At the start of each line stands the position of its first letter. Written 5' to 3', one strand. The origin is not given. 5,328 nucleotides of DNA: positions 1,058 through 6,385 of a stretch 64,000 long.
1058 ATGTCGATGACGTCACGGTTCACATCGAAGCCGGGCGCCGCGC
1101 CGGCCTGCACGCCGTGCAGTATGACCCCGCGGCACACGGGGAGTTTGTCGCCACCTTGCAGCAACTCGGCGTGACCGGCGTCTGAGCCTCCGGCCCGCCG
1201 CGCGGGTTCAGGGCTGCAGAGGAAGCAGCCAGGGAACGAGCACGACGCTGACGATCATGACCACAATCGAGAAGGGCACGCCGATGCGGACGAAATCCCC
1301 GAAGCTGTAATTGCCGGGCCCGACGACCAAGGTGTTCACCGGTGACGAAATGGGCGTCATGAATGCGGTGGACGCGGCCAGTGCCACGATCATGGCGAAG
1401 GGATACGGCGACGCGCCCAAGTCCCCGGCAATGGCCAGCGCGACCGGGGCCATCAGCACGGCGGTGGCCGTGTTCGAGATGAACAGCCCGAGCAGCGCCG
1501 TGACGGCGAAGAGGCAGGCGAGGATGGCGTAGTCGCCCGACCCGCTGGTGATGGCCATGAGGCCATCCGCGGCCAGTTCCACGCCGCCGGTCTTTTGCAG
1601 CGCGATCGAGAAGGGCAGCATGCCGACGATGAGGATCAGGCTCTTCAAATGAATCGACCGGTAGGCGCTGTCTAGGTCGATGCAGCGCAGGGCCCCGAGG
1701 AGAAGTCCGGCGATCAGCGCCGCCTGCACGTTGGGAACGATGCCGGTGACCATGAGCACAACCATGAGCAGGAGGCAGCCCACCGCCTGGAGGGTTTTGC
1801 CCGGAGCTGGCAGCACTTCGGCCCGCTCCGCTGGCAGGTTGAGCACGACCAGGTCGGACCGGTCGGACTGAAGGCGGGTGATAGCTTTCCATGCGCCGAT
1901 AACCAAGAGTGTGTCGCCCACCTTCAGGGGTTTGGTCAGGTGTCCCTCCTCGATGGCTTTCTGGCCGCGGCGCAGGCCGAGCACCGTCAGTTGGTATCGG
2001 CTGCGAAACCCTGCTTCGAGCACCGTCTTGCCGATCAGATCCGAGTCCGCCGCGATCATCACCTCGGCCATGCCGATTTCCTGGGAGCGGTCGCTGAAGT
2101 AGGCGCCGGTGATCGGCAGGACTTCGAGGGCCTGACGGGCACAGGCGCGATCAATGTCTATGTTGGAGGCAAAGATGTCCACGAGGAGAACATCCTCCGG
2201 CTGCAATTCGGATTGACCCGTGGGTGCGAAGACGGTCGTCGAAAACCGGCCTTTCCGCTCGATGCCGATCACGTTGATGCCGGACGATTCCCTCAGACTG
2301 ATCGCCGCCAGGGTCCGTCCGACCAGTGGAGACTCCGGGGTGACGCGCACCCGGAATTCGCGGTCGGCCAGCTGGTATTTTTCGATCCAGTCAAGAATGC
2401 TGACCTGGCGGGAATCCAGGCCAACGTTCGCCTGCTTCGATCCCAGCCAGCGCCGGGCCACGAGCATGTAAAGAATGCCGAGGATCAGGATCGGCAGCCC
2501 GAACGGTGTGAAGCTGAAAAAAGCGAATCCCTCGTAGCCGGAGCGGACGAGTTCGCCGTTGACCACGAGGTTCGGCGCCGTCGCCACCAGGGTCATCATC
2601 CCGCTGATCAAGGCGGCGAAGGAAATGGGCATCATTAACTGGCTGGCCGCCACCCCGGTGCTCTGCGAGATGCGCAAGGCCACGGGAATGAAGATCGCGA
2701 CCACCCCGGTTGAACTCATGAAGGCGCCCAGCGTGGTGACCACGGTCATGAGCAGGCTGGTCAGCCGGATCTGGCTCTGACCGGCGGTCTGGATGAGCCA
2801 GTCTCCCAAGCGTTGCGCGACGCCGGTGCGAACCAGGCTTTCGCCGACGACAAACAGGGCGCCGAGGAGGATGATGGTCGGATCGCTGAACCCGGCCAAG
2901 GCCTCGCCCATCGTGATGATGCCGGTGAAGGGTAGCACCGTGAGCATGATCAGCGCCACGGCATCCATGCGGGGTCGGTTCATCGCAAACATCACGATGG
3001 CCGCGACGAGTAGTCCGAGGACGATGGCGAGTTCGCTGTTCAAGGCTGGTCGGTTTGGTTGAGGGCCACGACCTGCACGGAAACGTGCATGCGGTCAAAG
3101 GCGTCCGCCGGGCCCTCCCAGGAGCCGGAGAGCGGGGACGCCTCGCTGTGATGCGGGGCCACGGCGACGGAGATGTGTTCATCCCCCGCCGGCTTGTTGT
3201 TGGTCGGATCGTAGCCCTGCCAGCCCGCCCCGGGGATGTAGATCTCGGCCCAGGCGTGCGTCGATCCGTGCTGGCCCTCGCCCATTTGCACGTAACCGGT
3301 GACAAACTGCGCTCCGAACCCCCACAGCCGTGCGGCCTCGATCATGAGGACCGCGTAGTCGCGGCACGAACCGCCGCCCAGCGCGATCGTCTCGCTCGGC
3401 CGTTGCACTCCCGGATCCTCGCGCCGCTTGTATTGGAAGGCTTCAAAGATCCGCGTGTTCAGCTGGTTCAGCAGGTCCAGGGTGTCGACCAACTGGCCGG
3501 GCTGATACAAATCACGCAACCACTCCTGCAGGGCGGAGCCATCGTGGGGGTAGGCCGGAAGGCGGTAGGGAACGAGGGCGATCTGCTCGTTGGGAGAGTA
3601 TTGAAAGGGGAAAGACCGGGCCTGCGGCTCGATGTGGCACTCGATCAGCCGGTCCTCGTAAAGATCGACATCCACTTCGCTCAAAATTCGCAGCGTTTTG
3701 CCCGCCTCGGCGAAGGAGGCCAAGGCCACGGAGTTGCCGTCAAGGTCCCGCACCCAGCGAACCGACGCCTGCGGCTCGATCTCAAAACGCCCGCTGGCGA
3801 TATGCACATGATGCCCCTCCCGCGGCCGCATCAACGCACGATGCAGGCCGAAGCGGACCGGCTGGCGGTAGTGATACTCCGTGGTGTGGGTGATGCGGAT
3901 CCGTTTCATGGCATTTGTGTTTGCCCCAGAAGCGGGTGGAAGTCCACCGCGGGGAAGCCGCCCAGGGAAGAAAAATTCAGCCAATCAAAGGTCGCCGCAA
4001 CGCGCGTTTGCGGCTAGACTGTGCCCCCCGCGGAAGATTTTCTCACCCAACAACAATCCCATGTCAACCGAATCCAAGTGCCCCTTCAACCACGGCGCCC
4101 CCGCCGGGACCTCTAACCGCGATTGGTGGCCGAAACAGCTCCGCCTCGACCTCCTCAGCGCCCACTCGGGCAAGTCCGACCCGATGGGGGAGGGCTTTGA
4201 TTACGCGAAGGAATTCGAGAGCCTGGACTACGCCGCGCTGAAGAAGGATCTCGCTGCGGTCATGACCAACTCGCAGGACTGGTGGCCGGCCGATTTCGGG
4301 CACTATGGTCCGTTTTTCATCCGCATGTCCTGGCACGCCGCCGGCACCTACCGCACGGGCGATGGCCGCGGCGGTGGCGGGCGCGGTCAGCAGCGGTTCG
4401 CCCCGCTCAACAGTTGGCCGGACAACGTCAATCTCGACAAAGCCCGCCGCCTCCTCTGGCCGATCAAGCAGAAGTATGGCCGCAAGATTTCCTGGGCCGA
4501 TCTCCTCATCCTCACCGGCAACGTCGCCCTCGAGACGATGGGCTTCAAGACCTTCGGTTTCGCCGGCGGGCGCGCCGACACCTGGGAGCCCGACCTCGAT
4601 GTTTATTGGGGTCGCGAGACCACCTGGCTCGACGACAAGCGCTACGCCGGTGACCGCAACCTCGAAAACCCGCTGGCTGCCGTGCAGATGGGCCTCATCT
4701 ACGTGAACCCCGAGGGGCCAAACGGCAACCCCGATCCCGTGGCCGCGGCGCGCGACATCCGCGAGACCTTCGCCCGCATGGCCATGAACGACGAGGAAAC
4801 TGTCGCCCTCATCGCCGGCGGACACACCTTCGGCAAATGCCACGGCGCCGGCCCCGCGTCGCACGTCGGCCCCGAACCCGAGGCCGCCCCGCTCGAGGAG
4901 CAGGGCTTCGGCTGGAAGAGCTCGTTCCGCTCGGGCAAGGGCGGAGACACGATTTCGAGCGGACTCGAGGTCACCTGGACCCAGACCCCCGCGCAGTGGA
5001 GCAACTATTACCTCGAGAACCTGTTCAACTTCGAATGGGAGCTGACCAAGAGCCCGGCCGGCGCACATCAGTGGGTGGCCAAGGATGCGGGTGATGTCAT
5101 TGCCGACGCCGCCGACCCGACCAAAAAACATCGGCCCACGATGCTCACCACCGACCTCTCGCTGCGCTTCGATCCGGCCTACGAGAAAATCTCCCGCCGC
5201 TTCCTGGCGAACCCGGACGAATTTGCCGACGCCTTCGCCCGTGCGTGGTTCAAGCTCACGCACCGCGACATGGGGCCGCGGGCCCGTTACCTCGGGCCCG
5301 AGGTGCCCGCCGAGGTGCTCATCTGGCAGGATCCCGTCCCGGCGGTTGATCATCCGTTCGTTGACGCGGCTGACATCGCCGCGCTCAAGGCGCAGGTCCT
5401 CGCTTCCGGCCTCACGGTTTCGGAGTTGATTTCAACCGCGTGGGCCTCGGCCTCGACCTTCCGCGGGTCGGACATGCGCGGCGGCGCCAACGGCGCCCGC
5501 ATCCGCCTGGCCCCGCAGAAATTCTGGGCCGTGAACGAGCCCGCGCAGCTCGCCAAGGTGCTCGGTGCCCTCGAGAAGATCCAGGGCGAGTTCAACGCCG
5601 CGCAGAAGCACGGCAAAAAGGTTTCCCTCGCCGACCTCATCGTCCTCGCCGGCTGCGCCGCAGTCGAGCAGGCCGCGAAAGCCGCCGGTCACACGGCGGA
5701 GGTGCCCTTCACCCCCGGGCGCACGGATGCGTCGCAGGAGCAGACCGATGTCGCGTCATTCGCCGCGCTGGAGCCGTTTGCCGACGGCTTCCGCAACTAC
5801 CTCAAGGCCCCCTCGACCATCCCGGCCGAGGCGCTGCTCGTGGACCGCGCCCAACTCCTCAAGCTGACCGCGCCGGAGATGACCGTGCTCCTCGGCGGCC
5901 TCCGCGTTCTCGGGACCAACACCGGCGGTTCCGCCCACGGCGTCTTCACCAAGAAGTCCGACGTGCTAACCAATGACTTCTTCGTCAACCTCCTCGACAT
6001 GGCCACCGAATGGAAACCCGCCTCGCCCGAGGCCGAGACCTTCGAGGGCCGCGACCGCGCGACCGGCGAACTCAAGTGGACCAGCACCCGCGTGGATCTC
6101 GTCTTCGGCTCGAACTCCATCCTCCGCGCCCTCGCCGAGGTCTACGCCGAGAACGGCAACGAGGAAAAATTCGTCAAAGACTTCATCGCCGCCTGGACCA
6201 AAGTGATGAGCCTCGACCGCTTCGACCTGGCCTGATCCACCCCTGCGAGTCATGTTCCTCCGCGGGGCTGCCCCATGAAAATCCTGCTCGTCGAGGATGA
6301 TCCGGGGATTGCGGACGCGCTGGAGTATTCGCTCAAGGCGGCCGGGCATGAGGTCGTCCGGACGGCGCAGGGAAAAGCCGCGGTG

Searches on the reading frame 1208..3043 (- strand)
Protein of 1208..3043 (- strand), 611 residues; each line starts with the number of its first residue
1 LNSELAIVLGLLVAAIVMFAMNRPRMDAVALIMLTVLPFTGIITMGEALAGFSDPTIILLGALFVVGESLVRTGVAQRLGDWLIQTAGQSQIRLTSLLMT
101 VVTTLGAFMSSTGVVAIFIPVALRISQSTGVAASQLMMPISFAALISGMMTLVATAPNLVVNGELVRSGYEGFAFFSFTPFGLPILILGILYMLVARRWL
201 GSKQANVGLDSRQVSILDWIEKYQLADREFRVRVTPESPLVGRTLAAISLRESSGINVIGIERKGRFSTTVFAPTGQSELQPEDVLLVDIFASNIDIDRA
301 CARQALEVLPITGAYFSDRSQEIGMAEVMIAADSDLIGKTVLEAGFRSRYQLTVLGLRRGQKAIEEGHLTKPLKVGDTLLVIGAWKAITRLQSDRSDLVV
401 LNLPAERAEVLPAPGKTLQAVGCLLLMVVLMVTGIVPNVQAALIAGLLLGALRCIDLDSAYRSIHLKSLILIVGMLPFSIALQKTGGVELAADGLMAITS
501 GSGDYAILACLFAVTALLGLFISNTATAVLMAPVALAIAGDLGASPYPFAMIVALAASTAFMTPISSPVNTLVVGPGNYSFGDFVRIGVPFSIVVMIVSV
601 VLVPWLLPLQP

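Call 66: search_protein_families(library=pfam, proteins=[window:1208-3043:-], max_evalue=0.05)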
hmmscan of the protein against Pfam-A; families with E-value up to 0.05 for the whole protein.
window:1208-3043:- (611 aa): 4 families
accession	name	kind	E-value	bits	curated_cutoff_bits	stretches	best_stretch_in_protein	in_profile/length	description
PF03600.22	CitMHS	-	8.5e-91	305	31.9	2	16-539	1-318/336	Citrate transporter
PF02080.26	TrkA_C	-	2e-24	85.7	27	2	231-288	3-56/71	TrkA-C domain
PF00939.25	Na_sulph_symp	-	1.2e-22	81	27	3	424-604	276-463/472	Sodium:sulfate symporter transmembrane region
PF06808.19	DctM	-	4.4e-07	29.5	23.8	1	410-602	206-407/413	Tripartite ATP-independent periplasmic transporter, DctM component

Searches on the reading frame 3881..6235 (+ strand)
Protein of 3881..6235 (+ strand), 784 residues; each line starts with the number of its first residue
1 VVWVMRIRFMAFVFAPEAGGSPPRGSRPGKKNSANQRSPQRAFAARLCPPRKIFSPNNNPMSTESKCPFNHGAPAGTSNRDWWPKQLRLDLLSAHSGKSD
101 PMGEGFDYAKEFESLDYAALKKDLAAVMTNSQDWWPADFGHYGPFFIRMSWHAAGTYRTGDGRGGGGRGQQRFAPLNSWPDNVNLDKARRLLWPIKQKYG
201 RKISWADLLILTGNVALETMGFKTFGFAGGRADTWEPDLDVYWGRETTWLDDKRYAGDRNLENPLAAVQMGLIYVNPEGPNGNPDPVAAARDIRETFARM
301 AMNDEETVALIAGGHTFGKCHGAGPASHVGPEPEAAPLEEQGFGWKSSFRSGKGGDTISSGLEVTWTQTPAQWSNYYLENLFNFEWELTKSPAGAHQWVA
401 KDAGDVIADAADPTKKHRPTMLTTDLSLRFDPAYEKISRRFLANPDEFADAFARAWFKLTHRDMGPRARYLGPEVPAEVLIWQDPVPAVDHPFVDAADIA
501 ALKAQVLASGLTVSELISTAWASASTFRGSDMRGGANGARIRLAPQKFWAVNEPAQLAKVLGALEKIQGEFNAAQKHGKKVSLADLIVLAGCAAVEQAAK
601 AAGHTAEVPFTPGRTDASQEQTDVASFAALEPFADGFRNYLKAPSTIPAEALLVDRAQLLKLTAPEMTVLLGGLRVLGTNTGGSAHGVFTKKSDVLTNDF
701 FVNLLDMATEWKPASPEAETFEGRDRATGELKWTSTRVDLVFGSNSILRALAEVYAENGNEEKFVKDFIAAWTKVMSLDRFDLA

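Call 66: search_protein_families(library=pfam, proteins=[window:3881-6235:+], max_evalue=0.05)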
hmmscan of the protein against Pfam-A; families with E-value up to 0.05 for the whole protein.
window:3881-6235:+ (784 aa): 1 family
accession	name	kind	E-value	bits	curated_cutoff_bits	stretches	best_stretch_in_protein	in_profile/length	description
PF00141.28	peroxidase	-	4.1e-72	243.3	27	2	139-443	12-236/237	Peroxidase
